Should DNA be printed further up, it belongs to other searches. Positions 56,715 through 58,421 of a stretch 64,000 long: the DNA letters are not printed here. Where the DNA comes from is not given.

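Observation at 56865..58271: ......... intein splitting the T1 GTP-binding loop of a phage tubulin/FtsZ-like gene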

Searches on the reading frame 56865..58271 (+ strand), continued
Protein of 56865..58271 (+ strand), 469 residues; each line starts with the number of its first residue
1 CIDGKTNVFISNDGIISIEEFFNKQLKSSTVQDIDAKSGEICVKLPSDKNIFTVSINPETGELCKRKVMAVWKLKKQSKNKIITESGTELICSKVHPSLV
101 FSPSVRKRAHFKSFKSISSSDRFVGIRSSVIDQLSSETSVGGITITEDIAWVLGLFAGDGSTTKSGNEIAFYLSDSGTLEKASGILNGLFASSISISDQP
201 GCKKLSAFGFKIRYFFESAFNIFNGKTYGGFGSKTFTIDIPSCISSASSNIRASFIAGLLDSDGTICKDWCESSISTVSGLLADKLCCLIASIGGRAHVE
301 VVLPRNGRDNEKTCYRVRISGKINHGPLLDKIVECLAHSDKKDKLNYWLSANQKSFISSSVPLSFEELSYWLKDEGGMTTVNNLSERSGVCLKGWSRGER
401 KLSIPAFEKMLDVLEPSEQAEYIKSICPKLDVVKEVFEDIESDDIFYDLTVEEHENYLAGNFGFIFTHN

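Call 77: predict_structure(alignment_id=A3)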
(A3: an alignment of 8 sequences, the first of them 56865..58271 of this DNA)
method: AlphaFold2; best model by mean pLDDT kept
length: 469 residues; sequences in the alignment: 8
mean_pLDDT: 74.2   pTM: 0.78
mean pLDDT of the five models: 74.2, 73.5, 71.5, 69.1, 62.4
residues with pLDDT >= 90: 111; 70-90: 196; 50-70: 82; < 50: 80
segments of 3 or more residues with pLDDT < 50: 105-107, 225-233, 321-325, 352-363, 367-379, 392-409, 416-429
pLDDT, mean of each block of 10 residues (from residue 1): 91 92 93 89 89 81 84 88 82 77 52 68 61 81 93 89 70 90 90 84 88 86 49 57 91 92 74 79 88 78 76 79 53 86 76 38 48 46 52 45 45 48 43 74 80 88 83
secondary structure, 60 per line:
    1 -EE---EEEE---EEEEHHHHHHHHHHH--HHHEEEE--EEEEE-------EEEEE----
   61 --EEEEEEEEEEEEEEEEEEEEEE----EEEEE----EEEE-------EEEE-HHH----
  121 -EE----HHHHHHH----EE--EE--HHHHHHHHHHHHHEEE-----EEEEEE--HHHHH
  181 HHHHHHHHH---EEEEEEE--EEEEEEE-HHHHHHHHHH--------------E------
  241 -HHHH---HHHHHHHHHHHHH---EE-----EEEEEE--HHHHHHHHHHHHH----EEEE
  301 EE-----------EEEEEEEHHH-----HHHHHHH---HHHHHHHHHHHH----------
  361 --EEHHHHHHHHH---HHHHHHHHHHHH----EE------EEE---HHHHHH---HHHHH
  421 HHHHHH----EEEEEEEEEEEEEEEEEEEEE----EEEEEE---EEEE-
elements in order: E7-10 E14-17 H18-28 E34-37 E40-44 E52-56 E63-84 E89-93 E98-101 E109-112 H128-134 H147-159 E160-162 E168-173 H176-189 E193-199 E202-208 H210-219 H242-245 H249-261 E272-277 H280-292 E297-302 E314-320 H329-335 H339-350 H365-373 H377-388 E401-403 H407-412 H416-426 E431-451 E456-461 E465-468

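Call 79: fold_search(model_id=the predicted structure, library=pdb)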
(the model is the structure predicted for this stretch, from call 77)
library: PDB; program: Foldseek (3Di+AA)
matches with E <= 10: 507; with E <= 0.001: 79
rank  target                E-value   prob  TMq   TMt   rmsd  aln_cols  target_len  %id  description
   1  1dq3                  6.7e-25  1.00  0.71  0.73   5.6       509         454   21  CRYSTAL STRUCTURE OF AN ARCHAEAL INTEIN-ENCODED HOMING ENDONUCLEASE PI-PFUI (released 2000-07-05)
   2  7qss                  1.7e-22  1.00  0.66  0.71   8.4       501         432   18  Crystal structure of homing endonuclease-associated TliVMA intein (C1A) (released 2022-03-30)
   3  7qsu                  3.2e-20  1.00  0.61  0.77   7.6       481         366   17  Crystal structure of homing endonuclease-associated TliVMA intein (C1A, d333-339) (released 2022-03-30)
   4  7qst                  2.1e-16  1.00  0.55  0.69   6.7       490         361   16  Crystal structure of homing endonuclease-associated PhoVMA intein (C1A) (released 2022-03-30)
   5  2cw7                  2.2e-16  1.00  0.61  0.54  10.3       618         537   14  Crystal structure of intein homing endonuclease II (released 2006-04-18)
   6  1vde_B                9.1e-12  1.00  0.44  0.47  10.2       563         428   13  PI-SCEI, A HOMING ENDONUCLEASE WITH PROTEIN SPLICING ACTIVITY (released 1998-04-08)
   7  1vde_A                3.4e-11  1.00  0.44  0.48   9.9       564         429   13  PI-SCEI, A HOMING ENDONUCLEASE WITH PROTEIN SPLICING ACTIVITY (released 1998-04-08)
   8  1jva_B                2.0e-10  1.00  0.47  0.50   9.6       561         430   14  CRYSTAL STRUCTURE OF THE VMA1-DERIVED ENDONUCLEASE BEARING THE N AND C EXTEIN PROPEPTIDES (released 2002-08-29)
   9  1ef0_A                3.2e-10  1.00  0.43  0.46  11.9       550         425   14  CRYSTAL STRUCTURE OF PI-SCEI MINIPRECURSOR (released 2000-06-07)
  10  1lws_A                4.9e-10  1.00  0.45  0.48   9.6       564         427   13  Crystal structure of the intein homing endonuclease PI-SceI bound to its recognition sequence (released 2002-09-27)
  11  1lwt_A                1.7e-09  1.00  0.44  0.45  10.2       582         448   13  Crystal structure of the intein homing endonuclease PI-SceI bound to its substrate DNA (Ca2+ free) (released 2002-09-27)
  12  1ef0_B                2.1e-09  1.00  0.40  0.46  12.0       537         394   14  CRYSTAL STRUCTURE OF PI-SCEI MINIPRECURSOR (released 2000-06-07)
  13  1um2_A                2.6e-09  1.00  0.44  0.49  11.5       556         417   14  Crystal Structure of the Vma1-Derived Endonuclease with the Ligated Extein Segment (released 2004-09-22)
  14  1jva_A                7.8e-09  1.00  0.42  0.46  10.2       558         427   14  CRYSTAL STRUCTURE OF THE VMA1-DERIVED ENDONUCLEASE BEARING THE N AND C EXTEIN PROPEPTIDES (released 2002-08-29)
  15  1um2_B                1.3e-08  1.00  0.43  0.47  10.9       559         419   14  Crystal Structure of the Vma1-Derived Endonuclease with the Ligated Extein Segment (released 2004-09-22)
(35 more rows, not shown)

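Call 81: search_protein_families(library=pfam, proteins=[P0123], max_evalue=0.001)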
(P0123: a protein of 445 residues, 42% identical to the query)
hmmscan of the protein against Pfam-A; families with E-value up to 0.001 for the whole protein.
P0123 (445 aa): 2 families
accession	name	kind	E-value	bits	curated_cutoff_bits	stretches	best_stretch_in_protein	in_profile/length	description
PF05204.19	Hom_end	-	3.4e-10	40.4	21.1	1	232-286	2-57/110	Homing endonuclease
PF14528.11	LAGLIDADG_3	-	4.6e-09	36.9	22.5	1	244-289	3-50/82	LAGLIDADG-like domain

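Call 85: find_related_loci(query=A1, collection=genome_contigs, flank=4000)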
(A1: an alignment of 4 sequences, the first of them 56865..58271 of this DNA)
Query A1 (469 aa) in genome_contigs; peptide patterns used: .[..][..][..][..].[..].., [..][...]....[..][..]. (x = any residue, [..] = any of these).
44 stretches matched a pattern; 2 encode a relative of the query (tblastn E <= 1e-3); 2 distinct loci.
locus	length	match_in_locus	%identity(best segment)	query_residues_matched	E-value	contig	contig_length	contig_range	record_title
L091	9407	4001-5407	30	1-469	2e-38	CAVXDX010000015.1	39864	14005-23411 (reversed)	MAG: uncultured Candidatus Micrarchaeota archaeon isolate MFD04408.bin.1.57 genome assembly, contig: contig_97889, whole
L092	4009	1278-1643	26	141-265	5e-7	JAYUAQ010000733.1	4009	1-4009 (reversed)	MAG: Blastocatellia bacterium isolate GFS_6523 GFS_6523_732, whole genome shotgun sequence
